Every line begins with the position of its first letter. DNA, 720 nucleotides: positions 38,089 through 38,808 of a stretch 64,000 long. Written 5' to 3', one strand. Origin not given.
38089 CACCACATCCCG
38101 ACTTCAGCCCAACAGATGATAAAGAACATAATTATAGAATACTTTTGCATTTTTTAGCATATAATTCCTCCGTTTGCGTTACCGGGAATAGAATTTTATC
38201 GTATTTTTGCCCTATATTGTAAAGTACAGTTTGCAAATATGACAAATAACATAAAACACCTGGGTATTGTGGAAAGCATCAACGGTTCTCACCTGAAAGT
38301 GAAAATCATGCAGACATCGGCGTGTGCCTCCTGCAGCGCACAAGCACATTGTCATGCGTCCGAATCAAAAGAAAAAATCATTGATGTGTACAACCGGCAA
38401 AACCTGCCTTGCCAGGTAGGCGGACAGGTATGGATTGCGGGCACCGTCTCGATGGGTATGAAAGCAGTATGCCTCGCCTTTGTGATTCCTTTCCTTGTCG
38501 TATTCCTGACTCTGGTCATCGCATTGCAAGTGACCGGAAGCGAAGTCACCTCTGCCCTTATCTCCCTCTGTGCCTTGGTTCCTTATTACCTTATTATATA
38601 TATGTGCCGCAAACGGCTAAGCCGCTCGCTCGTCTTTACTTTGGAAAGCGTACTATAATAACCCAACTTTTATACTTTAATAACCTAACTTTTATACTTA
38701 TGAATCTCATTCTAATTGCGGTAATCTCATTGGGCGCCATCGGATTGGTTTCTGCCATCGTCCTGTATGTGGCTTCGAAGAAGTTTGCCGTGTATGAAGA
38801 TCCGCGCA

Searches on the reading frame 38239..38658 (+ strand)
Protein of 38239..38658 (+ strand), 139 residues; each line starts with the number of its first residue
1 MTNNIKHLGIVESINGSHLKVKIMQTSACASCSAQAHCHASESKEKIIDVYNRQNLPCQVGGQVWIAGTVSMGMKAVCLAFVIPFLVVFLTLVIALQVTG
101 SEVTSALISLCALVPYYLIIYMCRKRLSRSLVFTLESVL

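Call 11: find_encoding_contigs(protein=window:38239-38658:+, flank=10000, max_places=10)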
Protein window:38239-38658:+ (139 aa): 23 contigs read that carry it; 8 places shown.
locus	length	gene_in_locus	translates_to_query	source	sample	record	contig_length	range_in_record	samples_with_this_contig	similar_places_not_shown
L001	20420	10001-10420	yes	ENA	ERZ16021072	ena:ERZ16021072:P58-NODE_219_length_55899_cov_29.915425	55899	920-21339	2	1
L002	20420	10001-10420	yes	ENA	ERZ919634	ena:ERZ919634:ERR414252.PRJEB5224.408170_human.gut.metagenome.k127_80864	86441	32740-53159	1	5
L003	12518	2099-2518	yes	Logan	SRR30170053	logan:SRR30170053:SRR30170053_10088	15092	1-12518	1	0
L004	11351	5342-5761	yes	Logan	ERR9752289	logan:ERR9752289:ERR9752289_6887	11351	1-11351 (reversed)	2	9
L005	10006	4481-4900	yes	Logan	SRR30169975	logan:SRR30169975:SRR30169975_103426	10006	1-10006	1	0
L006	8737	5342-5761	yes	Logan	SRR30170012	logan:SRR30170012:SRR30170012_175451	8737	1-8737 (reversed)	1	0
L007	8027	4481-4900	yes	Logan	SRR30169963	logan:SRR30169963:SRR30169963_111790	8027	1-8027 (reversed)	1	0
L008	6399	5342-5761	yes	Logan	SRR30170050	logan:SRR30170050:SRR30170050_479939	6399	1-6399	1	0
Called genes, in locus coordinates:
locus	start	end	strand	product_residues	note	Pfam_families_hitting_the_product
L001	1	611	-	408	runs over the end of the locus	PF00155:Aminotran_1_2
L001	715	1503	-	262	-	PF01678:DAP_epimerase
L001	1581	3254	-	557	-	PF12481:DUF3700, PF13522:GATase_6, PF13537:GATase_7, PF00733:Asn_synthase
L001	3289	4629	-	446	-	PF14691:Fer4_20, PF01262:AlaDh_PNT_C (faint), PF00070:Pyr_redox (faint), PF00743:FMO-like (faint), PF00890:FAD_binding_2 (weak), PF03486:HI0933_like (faint), PF07992:Pyr_redox_2, PF13450:NAD_binding_8, +1 more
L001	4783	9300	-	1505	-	PF00310:GATase_2, PF04898:Glu_syn_central, PF01645:Glu_synthase, PF01493:GXGXG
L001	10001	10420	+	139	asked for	PF04246:RseC_MucC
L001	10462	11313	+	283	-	PF04060:FeS, PF12838:Fer4_7, PF13187:Fer4_9 (weak), PF14697:Fer4_21, PF00037:Fer4, PF12838:Fer4_7, PF12838:Fer4_7, PF13187:Fer4_9, +10 more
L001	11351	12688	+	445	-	PF13375:RnfC_N, PF01512:Complex1_51K, PF10531:SLBB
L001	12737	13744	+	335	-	PF03116:NQR2_RnfD_RnfE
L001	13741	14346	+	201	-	PF04205:FMN_bind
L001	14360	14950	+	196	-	PF02508:Rnf-Nqr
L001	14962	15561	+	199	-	PF02508:Rnf-Nqr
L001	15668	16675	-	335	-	PF01116:F_bP_aldolase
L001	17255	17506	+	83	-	PF01197:Ribosomal_L31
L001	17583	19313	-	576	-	PF00664:ABC_membrane, PF00005:ABC_tran, PF02463:SMC_N (weak)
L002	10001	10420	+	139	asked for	PF04246:RseC_MucC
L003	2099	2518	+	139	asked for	PF04246:RseC_MucC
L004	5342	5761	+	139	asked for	PF04246:RseC_MucC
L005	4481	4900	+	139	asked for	PF04246:RseC_MucC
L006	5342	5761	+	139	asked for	PF04246:RseC_MucC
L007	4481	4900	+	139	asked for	PF04246:RseC_MucC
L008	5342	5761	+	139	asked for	PF04246:RseC_MucC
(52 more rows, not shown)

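Call 13: find_homologous_proteins(query=window:38239-38658:+, max_evalue=1e-10)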
Query window:38239-38658:+ (139 aa): 306 proteins with E <= 1e-10 among 334 candidates; the best 120 are listed.
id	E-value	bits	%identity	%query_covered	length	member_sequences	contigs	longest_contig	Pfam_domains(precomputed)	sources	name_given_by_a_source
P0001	3.6e-83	294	99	100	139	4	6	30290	PF04246.19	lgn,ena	-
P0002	3.3e-71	255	86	100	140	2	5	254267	PF04246.19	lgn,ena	-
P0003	6.8e-65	235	76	100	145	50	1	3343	PF04246.19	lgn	-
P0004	6.5e-61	222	76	100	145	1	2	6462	PF04246.19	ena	-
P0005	7.8e-59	215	73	100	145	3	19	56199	PF04246.19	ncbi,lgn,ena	-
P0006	1.2e-58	215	73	100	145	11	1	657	PF04246.19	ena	-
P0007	3.1e-58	213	74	99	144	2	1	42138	PF04246.19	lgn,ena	-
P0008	9.5e-57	209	69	99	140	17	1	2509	PF04246.19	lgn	-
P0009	1.8e-55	204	69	99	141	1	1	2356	PF04246.19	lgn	-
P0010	2.0e-55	204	69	99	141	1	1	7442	PF04246.19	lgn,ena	-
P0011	3.0e-55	204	69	99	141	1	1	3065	PF04246.19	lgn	-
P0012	5.4e-55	203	69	99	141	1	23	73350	PF04246.19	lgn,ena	-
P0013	5.7e-55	203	68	99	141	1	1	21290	PF04246.19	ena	-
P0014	6.4e-55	203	67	99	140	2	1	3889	PF04246.19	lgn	-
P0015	6.4e-55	203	68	99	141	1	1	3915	PF04246.19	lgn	-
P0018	7.3e-55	202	68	99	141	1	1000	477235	PF04246.19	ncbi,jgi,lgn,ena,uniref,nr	ncbi:SoxR reducing system RseC family protein [Phocaeicola sp.]|jgi:positive regulator of sigma E ac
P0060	5.8e-54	200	67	99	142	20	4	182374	PF04246.19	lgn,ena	-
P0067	2.1e-52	194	63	100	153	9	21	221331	PF04246.19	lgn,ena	-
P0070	7.5e-52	193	63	99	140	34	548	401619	PF04246.19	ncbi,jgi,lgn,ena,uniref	ncbi:SoxR reducing system RseC family protein [Phocaeicola sp.]|jgi:sigma-E factor negative regulato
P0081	6.7e-49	183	60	100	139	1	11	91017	PF04246.19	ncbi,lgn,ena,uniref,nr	ncbi:SoxR reducing system RseC family protein [uncultured Bacteroides sp.]|uniref:SoxR reducing syst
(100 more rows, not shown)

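Call 19: find_encoding_contigs(protein=P0002, flank=10000, max_places=3)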
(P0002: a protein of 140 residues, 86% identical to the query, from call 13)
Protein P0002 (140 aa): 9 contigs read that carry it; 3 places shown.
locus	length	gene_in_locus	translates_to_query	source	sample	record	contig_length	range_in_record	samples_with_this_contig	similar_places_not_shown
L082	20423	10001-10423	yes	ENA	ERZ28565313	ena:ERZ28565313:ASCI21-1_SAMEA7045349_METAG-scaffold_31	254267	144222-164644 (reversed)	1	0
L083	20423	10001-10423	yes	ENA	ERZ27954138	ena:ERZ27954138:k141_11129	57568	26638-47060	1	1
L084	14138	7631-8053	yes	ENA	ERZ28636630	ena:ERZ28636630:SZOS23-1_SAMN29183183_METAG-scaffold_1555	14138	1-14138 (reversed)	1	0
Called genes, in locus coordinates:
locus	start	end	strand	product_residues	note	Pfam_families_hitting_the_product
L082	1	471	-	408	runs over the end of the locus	PF00155:Aminotran_1_2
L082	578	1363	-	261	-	PF01678:DAP_epimerase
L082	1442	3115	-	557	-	PF12481:DUF3700, PF13522:GATase_6, PF13537:GATase_7, PF00733:Asn_synthase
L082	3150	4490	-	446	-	PF14691:Fer4_20, PF01262:AlaDh_PNT_C (faint), PF00070:Pyr_redox (faint), PF00743:FMO-like (faint), PF00890:FAD_binding_2 (weak), PF03486:HI0933_like (faint), PF07992:Pyr_redox_2, PF13450:NAD_binding_8, +1 more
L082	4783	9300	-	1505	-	PF00310:GATase_2, PF04898:Glu_syn_central, PF01645:Glu_synthase, PF01493:GXGXG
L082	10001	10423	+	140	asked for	PF04246:RseC_MucC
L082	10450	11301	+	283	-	PF04060:FeS, PF12838:Fer4_7, PF13187:Fer4_9 (weak), PF14697:Fer4_21, PF00037:Fer4, PF12797:Fer4_2 (weak), PF12838:Fer4_7, PF13187:Fer4_9, +8 more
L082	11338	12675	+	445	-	PF13375:RnfC_N, PF01512:Complex1_51K, PF13534:Fer4_17 (faint), PF10531:SLBB, PF13237:Fer4_10 (faint), PF14697:Fer4_21 (faint), PF12797:Fer4_2 (faint)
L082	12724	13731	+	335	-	PF03116:NQR2_RnfD_RnfE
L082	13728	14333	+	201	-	PF04205:FMN_bind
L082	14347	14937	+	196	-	PF02508:Rnf-Nqr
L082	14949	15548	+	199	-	PF02508:Rnf-Nqr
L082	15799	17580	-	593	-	PF00009:GTP_EFTU, PF00071:Ras (faint), PF03144:GTP_EFTU_D2, PF14492:EFG_III (faint), PF00679:EFG_C, PF06421:LepA_C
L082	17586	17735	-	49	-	-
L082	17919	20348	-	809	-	PF27397:FimE_C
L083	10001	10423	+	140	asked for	PF04246:RseC_MucC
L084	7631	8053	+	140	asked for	PF04246:RseC_MucC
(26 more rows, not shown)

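Call 20: find_encoding_contigs(protein=P0005, flank=10000, max_places=3)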
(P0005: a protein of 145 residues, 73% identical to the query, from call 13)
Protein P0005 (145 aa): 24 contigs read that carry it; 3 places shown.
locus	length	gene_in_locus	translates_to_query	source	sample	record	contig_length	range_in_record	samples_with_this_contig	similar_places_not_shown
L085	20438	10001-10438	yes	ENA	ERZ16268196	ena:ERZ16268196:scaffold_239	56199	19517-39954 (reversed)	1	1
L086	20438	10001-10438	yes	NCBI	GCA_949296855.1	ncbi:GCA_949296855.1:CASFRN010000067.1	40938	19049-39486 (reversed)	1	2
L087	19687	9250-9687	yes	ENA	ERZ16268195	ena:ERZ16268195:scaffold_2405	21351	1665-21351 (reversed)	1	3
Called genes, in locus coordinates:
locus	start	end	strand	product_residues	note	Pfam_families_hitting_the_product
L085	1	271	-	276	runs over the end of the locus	PF02627:CMD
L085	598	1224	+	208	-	PF00881:Nitroreductase, PF14512:TM1586_NiRdase (faint)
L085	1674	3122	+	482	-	PF00704:Glyco_hydro_18 (weak)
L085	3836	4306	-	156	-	PF13353:Fer4_12, PF04055:Radical_SAM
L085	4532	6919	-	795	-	PF03477:ATP-cone, PF13597:NRDD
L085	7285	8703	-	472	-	PF01743:PolyA_pol, PF12627:PolyA_pol_RNAbd, PF01966:HD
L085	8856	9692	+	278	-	-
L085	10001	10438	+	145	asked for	PF04246:RseC_MucC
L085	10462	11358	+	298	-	PF04060:FeS, PF13237:Fer4_10, PF14697:Fer4_21, PF12838:Fer4_7, PF13187:Fer4_9, PF00037:Fer4, PF12838:Fer4_7, PF13187:Fer4_9, +13 more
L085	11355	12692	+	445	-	PF13375:RnfC_N, PF01512:Complex1_51K, PF10531:SLBB, PF12797:Fer4_2 (faint), PF13237:Fer4_10 (faint)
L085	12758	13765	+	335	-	PF03116:NQR2_RnfD_RnfE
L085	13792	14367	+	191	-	PF04205:FMN_bind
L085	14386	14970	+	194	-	PF02508:Rnf-Nqr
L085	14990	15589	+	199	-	PF02508:Rnf-Nqr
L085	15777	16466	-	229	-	PF13568:OMP_b-brl_2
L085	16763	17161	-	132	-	-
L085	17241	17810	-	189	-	PF13505:OMP_b-brl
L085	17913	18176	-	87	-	-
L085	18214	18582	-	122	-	-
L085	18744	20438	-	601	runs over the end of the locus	PF00515:TPR_1 (faint), PF07719:TPR_2 (faint), PF13181:TPR_8 (faint), PF17874:TPR_MalT (weak), PF13424:TPR_12 (weak), PF28159:CEP89 (weak)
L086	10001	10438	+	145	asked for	PF04246:RseC_MucC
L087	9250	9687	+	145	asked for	PF04246:RseC_MucC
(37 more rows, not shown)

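Call 26: find_encoding_contigs(protein=P0018, flank=3000, max_places=2)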
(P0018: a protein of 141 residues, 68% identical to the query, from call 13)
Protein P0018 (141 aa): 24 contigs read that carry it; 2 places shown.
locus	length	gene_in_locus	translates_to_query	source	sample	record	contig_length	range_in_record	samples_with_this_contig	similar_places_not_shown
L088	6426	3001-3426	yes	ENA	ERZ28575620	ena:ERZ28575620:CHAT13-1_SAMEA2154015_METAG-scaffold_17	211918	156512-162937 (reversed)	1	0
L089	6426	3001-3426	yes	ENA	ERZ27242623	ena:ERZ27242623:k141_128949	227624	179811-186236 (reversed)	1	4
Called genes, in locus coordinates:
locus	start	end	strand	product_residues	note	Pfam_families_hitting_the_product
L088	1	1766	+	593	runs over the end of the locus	PF00009:GTP_EFTU, PF00071:Ras (weak), PF03144:GTP_EFTU_D2, PF14492:EFG_III (faint), PF00679:EFG_C, PF06421:LepA_C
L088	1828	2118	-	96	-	-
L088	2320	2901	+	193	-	PF08281:Sigma70_r4_2, PF04545:Sigma70_r4 (faint), PF13384:HTH_23 (faint)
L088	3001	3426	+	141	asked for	PF04246:RseC_MucC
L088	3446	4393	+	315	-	PF04060:FeS, PF12838:Fer4_7, PF13187:Fer4_9, PF13237:Fer4_10 (weak), PF14697:Fer4_21, PF00037:Fer4, PF12838:Fer4_7, PF13187:Fer4_9, +10 more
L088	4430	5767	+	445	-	PF13375:RnfC_N, PF01512:Complex1_51K, PF13534:Fer4_17 (faint), PF10531:SLBB, PF12797:Fer4_2 (faint), PF13237:Fer4_10 (faint)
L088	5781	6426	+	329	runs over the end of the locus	PF03116:NQR2_RnfD_RnfE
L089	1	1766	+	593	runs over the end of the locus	PF00009:GTP_EFTU, PF00071:Ras (weak), PF03144:GTP_EFTU_D2, PF14492:EFG_III (faint), PF00679:EFG_C, PF06421:LepA_C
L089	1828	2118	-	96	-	-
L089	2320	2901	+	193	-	PF08281:Sigma70_r4_2, PF04545:Sigma70_r4 (faint), PF13384:HTH_23 (faint)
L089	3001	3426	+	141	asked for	PF04246:RseC_MucC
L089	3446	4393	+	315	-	PF04060:FeS, PF12838:Fer4_7, PF13187:Fer4_9, PF13237:Fer4_10 (weak), PF14697:Fer4_21, PF00037:Fer4, PF12838:Fer4_7, PF13187:Fer4_9, +10 more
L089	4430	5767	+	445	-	PF13375:RnfC_N, PF01512:Complex1_51K, PF13534:Fer4_17 (faint), PF10531:SLBB, PF12797:Fer4_2 (faint), PF13237:Fer4_10 (faint)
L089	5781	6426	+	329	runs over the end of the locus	PF03116:NQR2_RnfD_RnfE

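Call 27: find_encoding_contigs(protein=P0007, flank=3000, max_places=2)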
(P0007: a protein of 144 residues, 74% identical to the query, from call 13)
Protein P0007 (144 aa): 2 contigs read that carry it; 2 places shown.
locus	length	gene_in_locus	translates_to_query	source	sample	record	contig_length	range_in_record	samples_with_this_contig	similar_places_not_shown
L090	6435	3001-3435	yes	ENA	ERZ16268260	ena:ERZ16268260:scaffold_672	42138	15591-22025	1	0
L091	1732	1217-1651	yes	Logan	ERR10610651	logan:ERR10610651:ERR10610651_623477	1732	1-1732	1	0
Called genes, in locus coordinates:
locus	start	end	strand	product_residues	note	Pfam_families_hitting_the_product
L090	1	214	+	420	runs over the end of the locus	-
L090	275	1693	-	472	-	PF01743:PolyA_pol, PF12627:PolyA_pol_RNAbd, PF01966:HD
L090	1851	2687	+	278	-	-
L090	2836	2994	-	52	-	-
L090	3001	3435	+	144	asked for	PF04246:RseC_MucC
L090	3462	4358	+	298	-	PF04060:FeS, PF13237:Fer4_10 (weak), PF14697:Fer4_21, PF12838:Fer4_7, PF13187:Fer4_9, PF00037:Fer4, PF12838:Fer4_7, PF13187:Fer4_9, +9 more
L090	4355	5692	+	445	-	PF13375:RnfC_N, PF01512:Complex1_51K, PF10531:SLBB, PF14697:Fer4_21 (faint), PF12797:Fer4_2 (faint), PF13237:Fer4_10 (faint), PF13534:Fer4_17 (faint)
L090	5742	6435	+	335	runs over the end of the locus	PF03116:NQR2_RnfD_RnfE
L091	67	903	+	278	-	-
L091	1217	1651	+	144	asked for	PF04246:RseC_MucC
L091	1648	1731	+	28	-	?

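Call 28: find_encoding_contigs(protein=P0070, flank=3000, max_places=2)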
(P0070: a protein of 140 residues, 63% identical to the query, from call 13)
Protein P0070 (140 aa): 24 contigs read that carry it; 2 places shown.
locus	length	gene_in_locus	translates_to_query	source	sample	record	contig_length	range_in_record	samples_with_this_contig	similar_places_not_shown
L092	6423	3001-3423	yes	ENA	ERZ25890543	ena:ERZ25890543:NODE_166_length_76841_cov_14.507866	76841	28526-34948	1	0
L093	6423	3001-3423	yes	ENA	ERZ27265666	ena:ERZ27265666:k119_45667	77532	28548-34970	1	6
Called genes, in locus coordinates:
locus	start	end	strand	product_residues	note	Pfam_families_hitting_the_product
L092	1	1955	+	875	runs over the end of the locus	PF00133:tRNA-synt_1, PF09334:tRNA-synt_1g, PF13603:tRNA-synt_1_2, PF08264:Anticodon_1, PF10458:Val_tRNA-synt_C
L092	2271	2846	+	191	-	PF04542:Sigma70_r2, PF08281:Sigma70_r4_2 (weak), PF04545:Sigma70_r4 (weak)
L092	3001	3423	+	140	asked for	PF04246:RseC_MucC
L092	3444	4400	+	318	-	PF04060:FeS, PF13237:Fer4_10, PF14697:Fer4_21, PF12838:Fer4_7, PF13187:Fer4_9, PF00037:Fer4, PF12838:Fer4_7, PF13187:Fer4_9, +12 more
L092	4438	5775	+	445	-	PF13375:RnfC_N, PF01512:Complex1_51K, PF13534:Fer4_17 (faint), PF10531:SLBB, PF12797:Fer4_2 (faint), PF13237:Fer4_10 (faint)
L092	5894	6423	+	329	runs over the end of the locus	PF03116:NQR2_RnfD_RnfE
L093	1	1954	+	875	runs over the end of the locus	PF00133:tRNA-synt_1, PF09334:tRNA-synt_1g, PF13603:tRNA-synt_1_2, PF08264:Anticodon_1, PF10458:Val_tRNA-synt_C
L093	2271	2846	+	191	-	PF04542:Sigma70_r2, PF08281:Sigma70_r4_2 (weak), PF04545:Sigma70_r4 (weak)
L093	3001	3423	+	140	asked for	PF04246:RseC_MucC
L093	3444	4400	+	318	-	PF04060:FeS, PF13237:Fer4_10, PF14697:Fer4_21, PF12838:Fer4_7, PF13187:Fer4_9, PF00037:Fer4, PF12838:Fer4_7, PF12838:Fer4_7, +12 more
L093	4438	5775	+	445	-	PF13375:RnfC_N, PF01512:Complex1_51K, PF13534:Fer4_17 (faint), PF10531:SLBB, PF12797:Fer4_2 (faint), PF13237:Fer4_10 (faint)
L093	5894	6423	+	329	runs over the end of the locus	PF03116:NQR2_RnfD_RnfE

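Call 67: find_encoding_contigs(protein=P0060, flank=2500, max_places=1)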
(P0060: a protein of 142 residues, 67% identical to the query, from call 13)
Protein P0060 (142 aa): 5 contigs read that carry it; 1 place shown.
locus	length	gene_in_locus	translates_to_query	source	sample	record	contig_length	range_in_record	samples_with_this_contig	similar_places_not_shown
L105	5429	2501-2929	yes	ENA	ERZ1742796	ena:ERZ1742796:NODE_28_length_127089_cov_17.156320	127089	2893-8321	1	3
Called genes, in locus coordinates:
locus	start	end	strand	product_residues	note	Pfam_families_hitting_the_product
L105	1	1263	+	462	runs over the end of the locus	PF03144:GTP_EFTU_D2, PF14492:EFG_III (faint), PF00679:EFG_C, PF06421:LepA_C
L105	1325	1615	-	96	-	-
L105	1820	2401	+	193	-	PF07638:Sigma70_ECF (weak), PF04542:Sigma70_r2, PF08281:Sigma70_r4_2, PF04545:Sigma70_r4 (faint), PF13384:HTH_23 (faint)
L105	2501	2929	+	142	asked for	PF04246:RseC_MucC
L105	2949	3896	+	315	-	PF04060:FeS, PF13237:Fer4_10 (weak), PF12838:Fer4_7, PF13187:Fer4_9, PF14697:Fer4_21, PF00037:Fer4, PF12838:Fer4_7, PF13187:Fer4_9, +11 more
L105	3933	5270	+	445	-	PF13375:RnfC_N, PF01512:Complex1_51K, PF13534:Fer4_17 (faint), PF10531:SLBB, PF12797:Fer4_2 (faint), PF13237:Fer4_10 (faint)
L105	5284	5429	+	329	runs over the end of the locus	PF03116:NQR2_RnfD_RnfE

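Call 68: find_encoding_contigs(protein=P0067, flank=2500, max_places=1)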
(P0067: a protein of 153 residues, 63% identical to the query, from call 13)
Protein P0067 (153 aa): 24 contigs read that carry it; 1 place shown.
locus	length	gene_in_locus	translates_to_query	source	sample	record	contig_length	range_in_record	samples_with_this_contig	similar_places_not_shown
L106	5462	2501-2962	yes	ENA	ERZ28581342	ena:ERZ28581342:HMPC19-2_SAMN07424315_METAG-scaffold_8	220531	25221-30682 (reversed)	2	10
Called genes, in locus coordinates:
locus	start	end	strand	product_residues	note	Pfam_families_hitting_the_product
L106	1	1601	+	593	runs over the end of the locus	PF00009:GTP_EFTU, PF00071:Ras (weak), PF03144:GTP_EFTU_D2, PF00679:EFG_C, PF06421:LepA_C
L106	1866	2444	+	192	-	PF04542:Sigma70_r2, PF08281:Sigma70_r4_2 (weak)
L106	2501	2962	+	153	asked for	PF04246:RseC_MucC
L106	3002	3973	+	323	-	PF04060:FeS, PF12838:Fer4_7, PF13187:Fer4_9, PF13237:Fer4_10 (weak), PF14697:Fer4_21, PF00037:Fer4, PF12838:Fer4_7, PF13187:Fer4_9, +10 more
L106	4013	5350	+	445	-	PF13375:RnfC_N, PF01512:Complex1_51K, PF13534:Fer4_17 (faint), PF10531:SLBB, PF12797:Fer4_2 (faint), PF13237:Fer4_10 (faint)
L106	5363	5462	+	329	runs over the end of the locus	PF03116:NQR2_RnfD_RnfE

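Call 69: find_encoding_contigs(protein=P0081, flank=2500, max_places=1)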
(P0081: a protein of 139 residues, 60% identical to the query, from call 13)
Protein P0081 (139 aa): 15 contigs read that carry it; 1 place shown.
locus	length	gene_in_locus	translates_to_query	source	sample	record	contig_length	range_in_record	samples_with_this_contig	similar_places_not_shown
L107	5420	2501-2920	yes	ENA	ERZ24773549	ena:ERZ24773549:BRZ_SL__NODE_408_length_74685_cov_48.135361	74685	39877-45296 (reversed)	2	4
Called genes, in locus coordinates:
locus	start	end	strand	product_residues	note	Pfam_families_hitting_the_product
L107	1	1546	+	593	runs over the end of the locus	PF00009:GTP_EFTU, PF00071:Ras (weak), PF03144:GTP_EFTU_D2, PF14492:EFG_III (faint), PF00679:EFG_C, PF06421:LepA_C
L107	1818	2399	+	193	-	PF08281:Sigma70_r4_2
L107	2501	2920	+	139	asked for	PF04246:RseC_MucC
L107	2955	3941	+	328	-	PF04060:FeS, PF12838:Fer4_7, PF13187:Fer4_9, PF13237:Fer4_10 (weak), PF14697:Fer4_21, PF00037:Fer4, PF12838:Fer4_7, PF13187:Fer4_9, +10 more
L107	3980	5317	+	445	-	PF13375:RnfC_N, PF01512:Complex1_51K, PF13534:Fer4_17 (faint), PF10531:SLBB, PF12797:Fer4_2 (faint), PF13237:Fer4_10 (faint)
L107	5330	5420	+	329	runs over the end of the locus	PF03116:NQR2_RnfD_RnfE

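Call 90: search_protein_families(library=pfam, proteins=[L085:8856-9692:+], max_evalue=0.001)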
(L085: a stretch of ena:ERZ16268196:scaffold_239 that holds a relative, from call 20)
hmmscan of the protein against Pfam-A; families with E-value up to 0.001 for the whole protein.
L085:8856-9692:+ (278 aa): 0 families
